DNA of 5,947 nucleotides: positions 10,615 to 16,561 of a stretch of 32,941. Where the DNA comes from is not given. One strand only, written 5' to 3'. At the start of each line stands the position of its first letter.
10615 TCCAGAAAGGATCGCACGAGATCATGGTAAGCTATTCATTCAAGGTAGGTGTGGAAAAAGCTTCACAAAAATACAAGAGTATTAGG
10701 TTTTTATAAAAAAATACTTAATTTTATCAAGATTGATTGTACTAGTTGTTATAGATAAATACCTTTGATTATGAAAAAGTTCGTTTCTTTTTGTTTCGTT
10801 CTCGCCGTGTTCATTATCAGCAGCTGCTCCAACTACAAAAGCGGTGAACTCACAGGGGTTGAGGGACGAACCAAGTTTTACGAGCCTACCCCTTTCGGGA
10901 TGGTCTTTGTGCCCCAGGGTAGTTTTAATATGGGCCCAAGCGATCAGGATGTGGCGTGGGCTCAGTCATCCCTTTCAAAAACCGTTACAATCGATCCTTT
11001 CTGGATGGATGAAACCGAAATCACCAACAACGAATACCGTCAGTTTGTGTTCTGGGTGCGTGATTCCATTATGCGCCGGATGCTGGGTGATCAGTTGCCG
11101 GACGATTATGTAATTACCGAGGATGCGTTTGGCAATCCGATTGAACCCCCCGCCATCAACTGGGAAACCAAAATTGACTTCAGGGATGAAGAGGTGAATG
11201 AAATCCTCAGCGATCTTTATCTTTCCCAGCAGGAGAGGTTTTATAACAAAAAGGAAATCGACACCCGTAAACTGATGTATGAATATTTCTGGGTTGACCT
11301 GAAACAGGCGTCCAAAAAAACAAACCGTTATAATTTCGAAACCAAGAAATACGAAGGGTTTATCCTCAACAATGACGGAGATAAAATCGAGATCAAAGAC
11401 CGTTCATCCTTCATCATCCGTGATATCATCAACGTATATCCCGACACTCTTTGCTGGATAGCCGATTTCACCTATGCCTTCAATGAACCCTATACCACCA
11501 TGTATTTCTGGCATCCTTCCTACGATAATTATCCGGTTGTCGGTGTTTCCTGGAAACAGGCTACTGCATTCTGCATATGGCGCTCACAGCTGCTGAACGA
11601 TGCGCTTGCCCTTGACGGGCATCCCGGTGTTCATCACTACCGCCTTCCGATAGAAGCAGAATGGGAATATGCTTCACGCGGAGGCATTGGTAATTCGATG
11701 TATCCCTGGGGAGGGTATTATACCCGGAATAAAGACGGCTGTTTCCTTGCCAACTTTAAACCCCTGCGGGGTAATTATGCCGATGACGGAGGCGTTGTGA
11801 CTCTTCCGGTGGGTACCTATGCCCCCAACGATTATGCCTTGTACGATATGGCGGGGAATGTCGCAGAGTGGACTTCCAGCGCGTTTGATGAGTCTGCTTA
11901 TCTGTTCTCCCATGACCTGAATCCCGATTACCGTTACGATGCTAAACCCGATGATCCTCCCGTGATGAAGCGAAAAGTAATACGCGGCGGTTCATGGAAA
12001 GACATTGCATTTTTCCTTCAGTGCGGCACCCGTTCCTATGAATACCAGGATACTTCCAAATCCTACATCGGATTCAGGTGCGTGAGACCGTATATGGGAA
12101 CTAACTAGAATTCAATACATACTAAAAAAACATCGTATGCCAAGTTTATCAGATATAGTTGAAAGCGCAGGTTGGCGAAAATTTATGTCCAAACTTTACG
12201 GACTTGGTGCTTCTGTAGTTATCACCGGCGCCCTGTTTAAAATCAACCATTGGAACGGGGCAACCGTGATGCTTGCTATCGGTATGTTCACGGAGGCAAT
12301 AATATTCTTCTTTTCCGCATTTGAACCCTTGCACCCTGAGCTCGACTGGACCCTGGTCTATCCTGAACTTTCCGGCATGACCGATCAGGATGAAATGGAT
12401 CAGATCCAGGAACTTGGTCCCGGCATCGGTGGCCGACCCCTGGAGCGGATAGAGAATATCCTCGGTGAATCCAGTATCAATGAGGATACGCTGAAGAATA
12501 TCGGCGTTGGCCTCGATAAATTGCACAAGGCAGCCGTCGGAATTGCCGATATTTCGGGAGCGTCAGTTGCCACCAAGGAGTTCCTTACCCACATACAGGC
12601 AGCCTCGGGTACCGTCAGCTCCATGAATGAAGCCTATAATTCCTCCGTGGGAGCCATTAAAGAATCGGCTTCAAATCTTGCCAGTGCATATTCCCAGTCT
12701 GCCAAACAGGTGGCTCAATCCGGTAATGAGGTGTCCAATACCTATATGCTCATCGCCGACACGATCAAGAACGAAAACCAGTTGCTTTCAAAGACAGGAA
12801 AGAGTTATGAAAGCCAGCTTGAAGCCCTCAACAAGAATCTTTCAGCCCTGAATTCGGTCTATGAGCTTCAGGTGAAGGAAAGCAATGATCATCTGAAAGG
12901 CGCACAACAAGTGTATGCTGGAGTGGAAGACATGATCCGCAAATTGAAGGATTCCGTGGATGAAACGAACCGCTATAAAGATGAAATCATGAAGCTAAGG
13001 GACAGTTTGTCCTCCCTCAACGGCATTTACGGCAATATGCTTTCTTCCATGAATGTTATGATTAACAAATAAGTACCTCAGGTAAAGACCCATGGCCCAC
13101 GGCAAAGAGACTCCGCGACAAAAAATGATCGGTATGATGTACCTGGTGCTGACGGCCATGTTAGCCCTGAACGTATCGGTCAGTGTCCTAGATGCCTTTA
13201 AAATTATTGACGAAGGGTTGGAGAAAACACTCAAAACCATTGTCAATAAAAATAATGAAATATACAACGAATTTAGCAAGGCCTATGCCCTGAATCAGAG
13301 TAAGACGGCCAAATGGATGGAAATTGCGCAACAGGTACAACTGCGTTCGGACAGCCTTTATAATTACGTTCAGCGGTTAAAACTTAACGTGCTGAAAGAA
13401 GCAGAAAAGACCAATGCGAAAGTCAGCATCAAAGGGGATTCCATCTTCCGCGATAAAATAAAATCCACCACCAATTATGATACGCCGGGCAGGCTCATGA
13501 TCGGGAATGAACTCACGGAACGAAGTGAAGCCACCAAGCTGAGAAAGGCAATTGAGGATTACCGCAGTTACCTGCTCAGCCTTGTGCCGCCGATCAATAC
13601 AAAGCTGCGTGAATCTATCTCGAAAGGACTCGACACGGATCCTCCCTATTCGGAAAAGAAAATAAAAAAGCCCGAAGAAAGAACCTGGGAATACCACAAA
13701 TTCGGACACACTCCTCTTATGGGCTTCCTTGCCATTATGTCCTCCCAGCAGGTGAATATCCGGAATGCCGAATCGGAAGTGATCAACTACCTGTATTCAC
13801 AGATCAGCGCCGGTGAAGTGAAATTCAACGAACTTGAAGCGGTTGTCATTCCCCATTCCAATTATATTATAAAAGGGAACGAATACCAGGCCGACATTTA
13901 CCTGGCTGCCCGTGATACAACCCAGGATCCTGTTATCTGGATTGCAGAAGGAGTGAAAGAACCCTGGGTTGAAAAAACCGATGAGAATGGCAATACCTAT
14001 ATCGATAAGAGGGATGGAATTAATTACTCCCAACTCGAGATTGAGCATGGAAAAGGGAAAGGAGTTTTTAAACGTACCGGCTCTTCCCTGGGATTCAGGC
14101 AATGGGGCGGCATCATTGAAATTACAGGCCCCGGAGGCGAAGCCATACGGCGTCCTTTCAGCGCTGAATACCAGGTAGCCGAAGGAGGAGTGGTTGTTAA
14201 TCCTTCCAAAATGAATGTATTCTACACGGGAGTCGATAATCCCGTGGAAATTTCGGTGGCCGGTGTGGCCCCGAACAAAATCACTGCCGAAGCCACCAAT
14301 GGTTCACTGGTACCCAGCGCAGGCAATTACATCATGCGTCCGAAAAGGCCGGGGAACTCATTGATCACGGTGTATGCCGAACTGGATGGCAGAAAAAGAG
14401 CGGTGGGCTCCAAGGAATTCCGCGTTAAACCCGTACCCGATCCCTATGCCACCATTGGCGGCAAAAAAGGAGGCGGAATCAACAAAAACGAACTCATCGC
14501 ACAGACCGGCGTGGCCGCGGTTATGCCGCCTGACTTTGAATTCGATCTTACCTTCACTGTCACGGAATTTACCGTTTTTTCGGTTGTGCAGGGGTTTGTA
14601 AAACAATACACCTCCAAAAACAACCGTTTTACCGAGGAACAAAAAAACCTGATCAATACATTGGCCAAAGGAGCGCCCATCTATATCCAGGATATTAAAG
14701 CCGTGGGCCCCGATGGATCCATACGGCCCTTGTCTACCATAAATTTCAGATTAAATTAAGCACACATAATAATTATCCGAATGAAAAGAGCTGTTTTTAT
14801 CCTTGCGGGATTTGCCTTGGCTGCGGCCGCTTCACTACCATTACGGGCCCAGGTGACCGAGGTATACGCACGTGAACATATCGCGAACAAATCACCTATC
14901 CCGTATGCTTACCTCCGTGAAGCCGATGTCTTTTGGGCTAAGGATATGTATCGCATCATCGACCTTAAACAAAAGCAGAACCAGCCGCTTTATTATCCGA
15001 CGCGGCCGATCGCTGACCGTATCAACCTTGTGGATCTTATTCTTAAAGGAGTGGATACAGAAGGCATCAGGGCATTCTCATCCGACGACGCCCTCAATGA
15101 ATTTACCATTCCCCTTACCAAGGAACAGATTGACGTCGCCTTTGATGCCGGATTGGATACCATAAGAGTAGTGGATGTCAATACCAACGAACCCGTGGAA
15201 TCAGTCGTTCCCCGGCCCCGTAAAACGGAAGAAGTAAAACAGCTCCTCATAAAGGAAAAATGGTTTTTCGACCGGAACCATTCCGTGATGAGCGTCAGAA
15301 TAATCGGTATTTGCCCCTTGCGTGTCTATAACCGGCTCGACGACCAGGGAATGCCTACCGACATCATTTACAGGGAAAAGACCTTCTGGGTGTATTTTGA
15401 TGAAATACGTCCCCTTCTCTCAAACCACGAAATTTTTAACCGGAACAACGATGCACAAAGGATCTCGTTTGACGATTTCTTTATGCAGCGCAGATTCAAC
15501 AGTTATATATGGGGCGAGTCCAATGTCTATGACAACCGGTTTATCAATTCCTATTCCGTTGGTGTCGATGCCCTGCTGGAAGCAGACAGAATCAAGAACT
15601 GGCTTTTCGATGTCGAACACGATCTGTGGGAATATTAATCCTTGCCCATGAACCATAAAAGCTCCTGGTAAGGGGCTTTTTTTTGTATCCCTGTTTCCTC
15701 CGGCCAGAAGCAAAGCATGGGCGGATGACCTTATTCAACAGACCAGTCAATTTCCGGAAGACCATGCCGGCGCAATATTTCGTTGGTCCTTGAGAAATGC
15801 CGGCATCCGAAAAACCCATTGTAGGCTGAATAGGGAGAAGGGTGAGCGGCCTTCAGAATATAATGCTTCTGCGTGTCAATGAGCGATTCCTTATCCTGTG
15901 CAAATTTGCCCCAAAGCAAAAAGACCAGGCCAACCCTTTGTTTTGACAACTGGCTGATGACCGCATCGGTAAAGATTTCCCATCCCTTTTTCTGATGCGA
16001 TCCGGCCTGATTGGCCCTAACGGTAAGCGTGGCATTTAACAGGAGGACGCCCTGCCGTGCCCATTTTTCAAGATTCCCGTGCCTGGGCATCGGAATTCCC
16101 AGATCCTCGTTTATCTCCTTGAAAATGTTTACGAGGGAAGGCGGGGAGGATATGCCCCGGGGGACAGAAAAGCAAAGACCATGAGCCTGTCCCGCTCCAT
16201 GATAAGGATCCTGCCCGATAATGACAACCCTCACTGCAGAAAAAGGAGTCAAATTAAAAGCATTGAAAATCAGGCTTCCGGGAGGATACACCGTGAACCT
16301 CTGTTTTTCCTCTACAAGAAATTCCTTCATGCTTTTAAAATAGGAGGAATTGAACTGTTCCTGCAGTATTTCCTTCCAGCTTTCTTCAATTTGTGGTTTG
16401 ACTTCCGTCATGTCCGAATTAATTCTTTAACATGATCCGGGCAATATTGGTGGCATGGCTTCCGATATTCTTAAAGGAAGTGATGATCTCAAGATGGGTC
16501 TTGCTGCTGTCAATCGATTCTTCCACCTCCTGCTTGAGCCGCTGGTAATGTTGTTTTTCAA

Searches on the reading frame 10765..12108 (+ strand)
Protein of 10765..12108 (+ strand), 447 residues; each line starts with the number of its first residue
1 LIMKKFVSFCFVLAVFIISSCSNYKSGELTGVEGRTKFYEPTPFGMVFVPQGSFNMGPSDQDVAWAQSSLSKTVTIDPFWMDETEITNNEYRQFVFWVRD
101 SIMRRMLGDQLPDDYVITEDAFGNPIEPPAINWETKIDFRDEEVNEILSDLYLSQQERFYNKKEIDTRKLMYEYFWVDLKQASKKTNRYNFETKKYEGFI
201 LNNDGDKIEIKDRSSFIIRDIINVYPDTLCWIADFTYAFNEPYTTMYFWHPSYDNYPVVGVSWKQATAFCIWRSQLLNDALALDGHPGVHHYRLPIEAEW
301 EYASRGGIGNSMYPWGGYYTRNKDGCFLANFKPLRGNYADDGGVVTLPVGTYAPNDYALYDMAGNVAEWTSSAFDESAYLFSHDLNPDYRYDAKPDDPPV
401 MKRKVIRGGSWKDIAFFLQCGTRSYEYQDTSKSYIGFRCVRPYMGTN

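Call 7: search_protein_families(library=pfam, proteins=[window:10765-12108:+], max_evalue=0.001)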
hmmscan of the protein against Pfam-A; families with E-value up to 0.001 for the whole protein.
window:10765-12108:+ (447 aa): 1 family
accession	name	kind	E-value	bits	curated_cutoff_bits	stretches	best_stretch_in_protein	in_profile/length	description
PF03781.23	FGE-sulfatase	-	4e-51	174.6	23.3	1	45-441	4-255/255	Sulfatase-modifying factor enzyme 1-like domain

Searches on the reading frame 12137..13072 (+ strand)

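Call 7: search_protein_families(library=pfam, proteins=[window:12137-13072:+], max_evalue=0.001)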
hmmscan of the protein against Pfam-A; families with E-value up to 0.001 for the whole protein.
window:12137-13072:+ (311 aa): 2 families
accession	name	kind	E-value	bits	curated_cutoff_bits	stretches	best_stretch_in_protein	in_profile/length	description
PF22827.1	GldL_N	-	1.5e-29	102.4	24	1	20-80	1-61/62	GldL N-terminal domain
PF04108.17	ATG17_like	-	0.00065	19.7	43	1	136-302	121-267/355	Autophagy protein ATG17-like domain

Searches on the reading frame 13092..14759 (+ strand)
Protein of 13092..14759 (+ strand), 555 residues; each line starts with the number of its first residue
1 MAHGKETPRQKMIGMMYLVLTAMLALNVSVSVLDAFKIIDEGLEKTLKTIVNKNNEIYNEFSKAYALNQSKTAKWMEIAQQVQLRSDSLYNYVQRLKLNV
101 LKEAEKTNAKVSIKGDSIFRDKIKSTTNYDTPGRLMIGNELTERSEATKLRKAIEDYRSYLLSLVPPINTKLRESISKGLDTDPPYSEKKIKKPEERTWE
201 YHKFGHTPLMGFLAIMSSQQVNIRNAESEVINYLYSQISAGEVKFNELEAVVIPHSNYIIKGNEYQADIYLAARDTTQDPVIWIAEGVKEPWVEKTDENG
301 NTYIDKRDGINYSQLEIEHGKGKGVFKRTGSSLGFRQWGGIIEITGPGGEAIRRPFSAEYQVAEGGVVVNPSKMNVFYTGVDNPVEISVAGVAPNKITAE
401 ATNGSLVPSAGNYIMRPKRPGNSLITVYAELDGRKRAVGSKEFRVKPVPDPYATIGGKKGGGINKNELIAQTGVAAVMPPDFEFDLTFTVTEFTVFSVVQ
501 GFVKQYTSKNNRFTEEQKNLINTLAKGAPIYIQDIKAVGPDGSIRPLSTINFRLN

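Call 7: search_protein_families(library=pfam, proteins=[window:13092-14759:+], max_evalue=0.001)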
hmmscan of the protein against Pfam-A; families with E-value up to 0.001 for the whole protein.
window:13092-14759:+ (555 aa): 4 families
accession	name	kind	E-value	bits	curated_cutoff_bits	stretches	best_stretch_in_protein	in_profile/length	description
PF12081.13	GldM_1st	-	8.2e-42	143.8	25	1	32-236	2-193/194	GldM N-terminal domain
PF21602.3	GldM_3rd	-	1.7e-21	76.7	25.2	1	367-446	2-82/82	GldM third domain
PF12080.14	GldM_4th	-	9.3e-21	75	24.6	1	449-554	1-113/114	GldM C-terminal domain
PF21601.3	GldM_2nd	-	6.5e-18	65.5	24.4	1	240-364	2-98/98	GldM second domain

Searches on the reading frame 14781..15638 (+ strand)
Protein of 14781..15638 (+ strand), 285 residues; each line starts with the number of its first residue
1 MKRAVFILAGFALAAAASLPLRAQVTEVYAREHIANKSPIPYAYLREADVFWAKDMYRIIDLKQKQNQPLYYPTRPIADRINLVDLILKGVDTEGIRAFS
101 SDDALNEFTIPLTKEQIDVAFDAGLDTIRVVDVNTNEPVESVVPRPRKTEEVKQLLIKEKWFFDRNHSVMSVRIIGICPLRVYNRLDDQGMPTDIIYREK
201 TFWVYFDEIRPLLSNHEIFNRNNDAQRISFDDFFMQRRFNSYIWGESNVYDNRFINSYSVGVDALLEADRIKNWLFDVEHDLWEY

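Call 7: search_protein_families(library=pfam, proteins=[window:14781-15638:+], max_evalue=0.001)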
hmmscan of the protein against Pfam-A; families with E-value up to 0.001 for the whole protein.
window:14781-15638:+ (285 aa): 1 family
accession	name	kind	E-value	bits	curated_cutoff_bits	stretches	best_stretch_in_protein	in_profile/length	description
PF19841.4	GldN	-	3.2e-62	210.6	23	1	46-284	2-228/228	Gliding motility associated protein GldN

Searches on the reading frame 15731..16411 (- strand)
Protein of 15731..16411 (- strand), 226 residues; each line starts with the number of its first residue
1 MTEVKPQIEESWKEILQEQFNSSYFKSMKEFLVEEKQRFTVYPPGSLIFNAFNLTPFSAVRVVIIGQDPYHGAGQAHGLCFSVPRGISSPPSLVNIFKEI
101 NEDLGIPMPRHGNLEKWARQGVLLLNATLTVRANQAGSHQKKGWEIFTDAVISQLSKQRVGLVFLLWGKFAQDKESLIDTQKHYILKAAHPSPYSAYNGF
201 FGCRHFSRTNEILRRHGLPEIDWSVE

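Call 7: search_protein_families(library=pfam, proteins=[window:15731-16411:-], max_evalue=0.001)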
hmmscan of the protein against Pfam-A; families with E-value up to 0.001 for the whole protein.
window:15731-16411:- (226 aa): 1 family
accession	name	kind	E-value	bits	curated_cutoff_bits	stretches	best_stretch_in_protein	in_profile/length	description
PF03167.25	UDG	-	3.4e-18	66.5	24.3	1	57-214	6-141/141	Uracil DNA glycosylase superfamily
